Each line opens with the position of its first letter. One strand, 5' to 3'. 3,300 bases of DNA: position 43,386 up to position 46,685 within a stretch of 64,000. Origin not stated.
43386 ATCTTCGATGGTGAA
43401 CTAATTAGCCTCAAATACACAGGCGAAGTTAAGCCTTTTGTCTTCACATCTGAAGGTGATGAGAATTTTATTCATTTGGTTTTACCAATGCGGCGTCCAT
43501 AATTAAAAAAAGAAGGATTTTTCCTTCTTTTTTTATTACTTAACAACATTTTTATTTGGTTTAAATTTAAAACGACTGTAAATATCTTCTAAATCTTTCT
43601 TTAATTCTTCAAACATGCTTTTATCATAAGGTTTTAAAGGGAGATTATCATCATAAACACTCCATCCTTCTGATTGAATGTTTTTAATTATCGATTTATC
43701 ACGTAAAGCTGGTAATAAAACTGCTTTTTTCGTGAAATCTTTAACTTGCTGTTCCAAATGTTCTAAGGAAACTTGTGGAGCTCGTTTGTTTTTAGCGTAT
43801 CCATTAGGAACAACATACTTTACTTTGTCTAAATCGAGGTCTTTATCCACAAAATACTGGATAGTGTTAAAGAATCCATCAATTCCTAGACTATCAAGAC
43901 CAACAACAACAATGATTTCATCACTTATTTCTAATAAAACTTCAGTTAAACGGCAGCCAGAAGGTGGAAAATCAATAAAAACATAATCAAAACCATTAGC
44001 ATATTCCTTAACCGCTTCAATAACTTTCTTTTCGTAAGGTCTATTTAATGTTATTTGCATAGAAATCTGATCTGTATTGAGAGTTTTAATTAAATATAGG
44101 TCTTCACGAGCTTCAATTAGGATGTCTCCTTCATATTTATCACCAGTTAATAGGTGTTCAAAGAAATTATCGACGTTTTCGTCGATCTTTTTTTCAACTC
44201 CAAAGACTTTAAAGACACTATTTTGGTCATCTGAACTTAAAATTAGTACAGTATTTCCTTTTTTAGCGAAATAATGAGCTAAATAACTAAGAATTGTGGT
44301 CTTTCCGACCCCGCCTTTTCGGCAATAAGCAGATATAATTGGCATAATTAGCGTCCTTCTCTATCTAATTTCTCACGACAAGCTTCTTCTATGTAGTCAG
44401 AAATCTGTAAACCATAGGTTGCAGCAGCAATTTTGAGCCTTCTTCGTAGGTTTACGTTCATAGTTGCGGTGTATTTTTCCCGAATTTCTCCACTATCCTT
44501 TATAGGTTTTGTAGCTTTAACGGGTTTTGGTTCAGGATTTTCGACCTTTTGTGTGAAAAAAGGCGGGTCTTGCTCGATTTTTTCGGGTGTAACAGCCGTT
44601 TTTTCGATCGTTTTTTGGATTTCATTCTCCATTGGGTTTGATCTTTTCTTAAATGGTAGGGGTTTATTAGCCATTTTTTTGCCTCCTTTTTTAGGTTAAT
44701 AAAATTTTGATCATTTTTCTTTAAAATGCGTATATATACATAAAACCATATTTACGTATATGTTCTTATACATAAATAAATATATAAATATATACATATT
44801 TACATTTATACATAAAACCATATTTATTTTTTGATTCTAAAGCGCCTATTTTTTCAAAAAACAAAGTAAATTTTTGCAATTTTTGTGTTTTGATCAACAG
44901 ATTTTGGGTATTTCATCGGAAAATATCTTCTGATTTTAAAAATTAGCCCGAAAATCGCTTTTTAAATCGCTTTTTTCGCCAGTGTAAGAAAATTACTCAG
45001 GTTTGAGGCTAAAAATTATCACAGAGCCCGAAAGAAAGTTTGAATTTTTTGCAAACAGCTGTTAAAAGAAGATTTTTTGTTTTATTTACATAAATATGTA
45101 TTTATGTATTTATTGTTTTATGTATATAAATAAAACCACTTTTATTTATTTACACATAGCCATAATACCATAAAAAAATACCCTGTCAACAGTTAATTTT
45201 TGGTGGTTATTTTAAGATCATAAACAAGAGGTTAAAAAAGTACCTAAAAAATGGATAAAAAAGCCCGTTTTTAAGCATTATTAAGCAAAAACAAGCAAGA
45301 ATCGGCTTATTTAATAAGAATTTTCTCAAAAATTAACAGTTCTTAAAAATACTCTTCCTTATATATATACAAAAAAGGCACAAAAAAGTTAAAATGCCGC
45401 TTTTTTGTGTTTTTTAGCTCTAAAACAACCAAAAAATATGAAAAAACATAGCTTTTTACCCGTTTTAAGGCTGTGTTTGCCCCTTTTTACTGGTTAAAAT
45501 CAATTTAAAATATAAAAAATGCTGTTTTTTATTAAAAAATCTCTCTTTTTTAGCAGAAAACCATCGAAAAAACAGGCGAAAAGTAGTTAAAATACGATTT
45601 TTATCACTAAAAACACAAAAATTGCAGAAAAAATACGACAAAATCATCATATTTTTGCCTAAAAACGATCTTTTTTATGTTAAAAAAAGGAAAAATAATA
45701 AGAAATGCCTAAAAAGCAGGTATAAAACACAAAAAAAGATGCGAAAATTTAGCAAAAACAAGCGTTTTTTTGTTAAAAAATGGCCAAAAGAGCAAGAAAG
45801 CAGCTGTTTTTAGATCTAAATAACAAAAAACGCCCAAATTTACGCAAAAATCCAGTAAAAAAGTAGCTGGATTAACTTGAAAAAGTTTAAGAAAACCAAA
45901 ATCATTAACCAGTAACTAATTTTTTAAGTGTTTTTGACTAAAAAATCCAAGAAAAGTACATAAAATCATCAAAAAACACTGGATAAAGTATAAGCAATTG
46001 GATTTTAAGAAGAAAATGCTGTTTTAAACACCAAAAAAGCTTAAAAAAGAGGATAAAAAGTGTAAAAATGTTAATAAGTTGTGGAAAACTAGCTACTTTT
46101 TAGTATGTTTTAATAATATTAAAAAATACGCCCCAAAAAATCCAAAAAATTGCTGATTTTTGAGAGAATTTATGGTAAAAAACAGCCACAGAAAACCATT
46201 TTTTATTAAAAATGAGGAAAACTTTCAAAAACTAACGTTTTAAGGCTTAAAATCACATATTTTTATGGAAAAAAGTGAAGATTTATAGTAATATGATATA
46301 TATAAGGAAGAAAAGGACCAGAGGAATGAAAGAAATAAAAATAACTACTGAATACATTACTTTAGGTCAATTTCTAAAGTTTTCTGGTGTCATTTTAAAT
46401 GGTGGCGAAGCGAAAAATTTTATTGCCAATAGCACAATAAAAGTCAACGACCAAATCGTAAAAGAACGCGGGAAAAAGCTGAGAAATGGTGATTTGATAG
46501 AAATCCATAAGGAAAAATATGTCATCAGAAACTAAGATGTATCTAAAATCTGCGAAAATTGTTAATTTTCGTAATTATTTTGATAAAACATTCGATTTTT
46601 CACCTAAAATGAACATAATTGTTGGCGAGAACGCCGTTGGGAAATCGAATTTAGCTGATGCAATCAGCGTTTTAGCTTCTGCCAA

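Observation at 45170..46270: Kilobase-scale array of helically phased A-tracts with extreme A/T strand asymmetry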

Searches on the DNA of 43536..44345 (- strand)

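Call 67: search_rna_families(sources=[L023, L002, L029, L011, L004], threshold=gathering)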
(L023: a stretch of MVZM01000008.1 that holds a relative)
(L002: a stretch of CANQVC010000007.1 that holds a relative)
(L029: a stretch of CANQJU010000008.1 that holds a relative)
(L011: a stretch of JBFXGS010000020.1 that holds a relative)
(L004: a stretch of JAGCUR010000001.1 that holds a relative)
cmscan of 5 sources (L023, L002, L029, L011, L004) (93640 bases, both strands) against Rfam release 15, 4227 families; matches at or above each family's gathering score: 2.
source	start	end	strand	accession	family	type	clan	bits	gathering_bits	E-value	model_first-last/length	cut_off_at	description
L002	1503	1696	-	RF00230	T-box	Cis-reg; leader;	-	136.8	93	3.7e-30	1-219/219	no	T-box leader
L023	2230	2419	-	RF00230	T-box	Cis-reg; leader;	-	125.9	93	2.4e-27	1-219/219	no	T-box leader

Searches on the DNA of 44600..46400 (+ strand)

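Call 27: search_rna_families(source=window, start=44600, end=46400, threshold=evalue, max_evalue=5)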
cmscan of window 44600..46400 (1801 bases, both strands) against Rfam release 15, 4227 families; matches with E-value up to 5: 12.
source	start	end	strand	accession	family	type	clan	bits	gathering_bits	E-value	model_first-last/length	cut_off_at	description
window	45711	45777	+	RF02183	ST7-OT3_1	Gene; lncRNA;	-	24.4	50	0.34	1-79/79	no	ST7 overlapping transcript 3 conserved region 1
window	45087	45117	+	RF03238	mir-1542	Gene; miRNA;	-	22.4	70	0.14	23-53/72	no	mir-1542 microRNA precursor family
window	45746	45822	+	RF00053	mir-7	Gene; miRNA;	-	22.1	51.8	0.16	1-91/91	no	mir-7 microRNA precursor family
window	45425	45489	+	RF00616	LhrC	Gene; sRNA;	CL00114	22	110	2.1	1-111/111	no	Listeria LhrC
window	44717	44785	-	RF04217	mir-297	Gene; miRNA;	-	21.6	90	1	1-71/71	no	mir-297 microRNA precursor family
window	45928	45979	-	RF01182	SNORD11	Gene; snRNA; snoRNA; CD-box;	CL00103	21.1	55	0.87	1-84/84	no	Small nucleolar RNA SNORD11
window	45357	45416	-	RF01742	lactis-plasmid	Gene; sRNA;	-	20.2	70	4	1-106/106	no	lactis-plasmid RNA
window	45462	45583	-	RF00082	SraG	Gene; sRNA;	-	18.3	50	3.6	1-177/177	no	SraG RNA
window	45293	45356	-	RF03839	MIR2599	Gene; miRNA;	-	17.5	120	4.4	35-99/132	no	MIR2599 microRNA precursor family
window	45375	45473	-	RF01653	ceN80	Gene; snRNA; snoRNA; HACA-box;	-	17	80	2.8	1-131/131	no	Caenorhabditis snoRNA ceN80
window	45383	45451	-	RF00083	GlmZ_SraJ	Gene; sRNA;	CL00011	14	60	1.5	1-214/214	no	GlmZ RNA activator of glmS mRNA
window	45398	45476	-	RF02050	STnc470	Gene; sRNA;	-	12.7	80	2.7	1-226/226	no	Salmonella enterica sRNA STnc470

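Call 55: search_dna_similar(query=window:45170-46270:+, collection=plasmids, mode=distant, max_rows=10)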
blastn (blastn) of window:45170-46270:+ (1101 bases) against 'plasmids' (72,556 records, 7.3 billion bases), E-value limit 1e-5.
No match.

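Call 56: search_dna_similar(query=window:45170-46270:+, collection=phages, mode=distant, max_rows=10)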
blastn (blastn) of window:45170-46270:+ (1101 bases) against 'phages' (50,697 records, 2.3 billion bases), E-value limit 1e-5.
No match.

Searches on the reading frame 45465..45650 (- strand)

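Call 11: search_protein_families(library=pfam, proteins=[window:45465-45650:-], max_evalue=0.1)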
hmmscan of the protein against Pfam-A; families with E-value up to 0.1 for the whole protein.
window:45465-45650:- (61 aa): 1 family
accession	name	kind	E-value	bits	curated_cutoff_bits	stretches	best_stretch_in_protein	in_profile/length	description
PF23075.1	zf-C2H2_ZNF462_11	-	0.0062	16.8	27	1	6-18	4-16/45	Zinc finger protein 462, C2H2 zinc finger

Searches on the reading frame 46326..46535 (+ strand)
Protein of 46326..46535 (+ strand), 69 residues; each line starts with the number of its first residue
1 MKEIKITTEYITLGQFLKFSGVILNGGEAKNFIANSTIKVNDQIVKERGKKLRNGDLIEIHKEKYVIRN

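Call 11: search_protein_families(library=pfam, proteins=[window:46326-46535:+], max_evalue=0.1)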
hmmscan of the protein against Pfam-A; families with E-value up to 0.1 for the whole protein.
window:46326-46535:+ (69 aa): 3 families
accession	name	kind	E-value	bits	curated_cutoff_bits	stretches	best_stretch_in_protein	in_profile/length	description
PF13275.11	S4_2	-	1.4e-24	86.2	24.6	1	4-67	1-64/65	S4 domain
PF01479.30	S4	-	0.0019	18.4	22.8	1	15-58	5-48/48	S4 domain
PF22421.1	SYY_C-terminal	-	0.014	15.7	27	1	3-59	11-67/83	Tyrosine--tRNA ligase SYY-like C-terminal domain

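Call 23: find_encoding_contigs(protein=window:46326-46535:+, flank=10000, max_places=10)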
Protein window:46326-46535:+ (69 aa): 1 contig read that carries it; 1 place shown.
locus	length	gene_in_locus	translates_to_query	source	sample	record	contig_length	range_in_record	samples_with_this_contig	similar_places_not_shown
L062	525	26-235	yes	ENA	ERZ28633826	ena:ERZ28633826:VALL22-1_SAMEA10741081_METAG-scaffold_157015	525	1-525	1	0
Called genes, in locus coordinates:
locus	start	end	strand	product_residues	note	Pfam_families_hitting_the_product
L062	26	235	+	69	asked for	PF13275:S4_2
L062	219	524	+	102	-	?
